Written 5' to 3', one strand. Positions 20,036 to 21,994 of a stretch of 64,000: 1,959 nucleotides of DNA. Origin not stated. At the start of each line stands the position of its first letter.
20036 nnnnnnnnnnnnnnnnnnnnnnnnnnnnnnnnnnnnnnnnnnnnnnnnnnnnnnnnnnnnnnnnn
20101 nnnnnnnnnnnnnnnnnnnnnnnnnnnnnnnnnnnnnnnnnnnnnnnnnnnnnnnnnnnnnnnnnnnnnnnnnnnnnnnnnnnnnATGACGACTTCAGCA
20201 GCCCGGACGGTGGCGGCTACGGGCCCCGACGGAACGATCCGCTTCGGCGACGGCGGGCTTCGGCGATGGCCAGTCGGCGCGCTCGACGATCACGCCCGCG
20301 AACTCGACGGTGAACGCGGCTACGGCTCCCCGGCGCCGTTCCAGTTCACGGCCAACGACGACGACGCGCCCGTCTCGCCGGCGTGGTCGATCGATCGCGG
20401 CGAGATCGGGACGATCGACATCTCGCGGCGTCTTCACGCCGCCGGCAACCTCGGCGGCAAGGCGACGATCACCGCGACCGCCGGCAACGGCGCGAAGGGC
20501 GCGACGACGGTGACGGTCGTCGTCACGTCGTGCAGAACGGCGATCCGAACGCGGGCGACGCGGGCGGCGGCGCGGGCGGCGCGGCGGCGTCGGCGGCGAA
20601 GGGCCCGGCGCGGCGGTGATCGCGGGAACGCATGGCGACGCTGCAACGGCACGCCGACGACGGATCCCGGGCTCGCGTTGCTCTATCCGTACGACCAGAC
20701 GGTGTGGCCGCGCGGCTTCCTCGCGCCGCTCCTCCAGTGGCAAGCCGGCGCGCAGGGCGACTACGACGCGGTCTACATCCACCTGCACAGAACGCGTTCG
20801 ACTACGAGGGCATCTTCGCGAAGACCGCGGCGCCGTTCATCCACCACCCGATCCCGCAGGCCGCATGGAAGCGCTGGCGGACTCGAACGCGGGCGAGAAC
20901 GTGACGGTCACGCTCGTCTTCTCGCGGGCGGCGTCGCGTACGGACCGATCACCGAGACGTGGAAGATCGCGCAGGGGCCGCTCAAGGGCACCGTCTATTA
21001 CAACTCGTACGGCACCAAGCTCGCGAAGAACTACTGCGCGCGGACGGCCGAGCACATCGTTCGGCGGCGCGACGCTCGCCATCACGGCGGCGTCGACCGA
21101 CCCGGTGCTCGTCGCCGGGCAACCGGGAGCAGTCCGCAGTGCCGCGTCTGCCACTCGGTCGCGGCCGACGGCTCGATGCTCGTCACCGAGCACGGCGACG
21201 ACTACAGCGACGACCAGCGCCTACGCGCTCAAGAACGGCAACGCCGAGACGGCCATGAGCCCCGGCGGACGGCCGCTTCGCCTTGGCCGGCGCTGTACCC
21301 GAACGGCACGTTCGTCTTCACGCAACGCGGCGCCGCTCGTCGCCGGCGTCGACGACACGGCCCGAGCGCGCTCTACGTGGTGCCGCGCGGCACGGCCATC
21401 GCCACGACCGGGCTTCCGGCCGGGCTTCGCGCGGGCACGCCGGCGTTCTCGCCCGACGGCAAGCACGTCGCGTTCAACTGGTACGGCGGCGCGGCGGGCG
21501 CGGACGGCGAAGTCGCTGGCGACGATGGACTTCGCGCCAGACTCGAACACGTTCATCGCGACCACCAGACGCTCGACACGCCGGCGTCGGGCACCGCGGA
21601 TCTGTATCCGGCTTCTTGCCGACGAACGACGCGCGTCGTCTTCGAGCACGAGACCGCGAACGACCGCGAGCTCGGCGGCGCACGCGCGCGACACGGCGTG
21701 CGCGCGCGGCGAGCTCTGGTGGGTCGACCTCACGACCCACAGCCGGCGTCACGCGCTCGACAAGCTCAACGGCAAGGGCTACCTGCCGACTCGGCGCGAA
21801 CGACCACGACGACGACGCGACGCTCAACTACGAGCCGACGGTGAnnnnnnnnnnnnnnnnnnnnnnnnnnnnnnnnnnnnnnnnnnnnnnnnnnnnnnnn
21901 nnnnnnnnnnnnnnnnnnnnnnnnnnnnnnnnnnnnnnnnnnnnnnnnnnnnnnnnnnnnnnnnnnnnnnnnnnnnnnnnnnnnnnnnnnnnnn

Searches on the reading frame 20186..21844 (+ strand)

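Call 26: search_protein_families(library=pfam, proteins=[window:20186-21844:+], max_evalue=0.0001)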
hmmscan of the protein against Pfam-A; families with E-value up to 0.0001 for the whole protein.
window:20186-21844:+ (552 aa): 1 family
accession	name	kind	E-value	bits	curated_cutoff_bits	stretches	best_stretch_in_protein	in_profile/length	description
PF07676.18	PD40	-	2.6e-05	24.5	20.9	0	415-437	10-31/38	WD40-like Beta Propeller Repeat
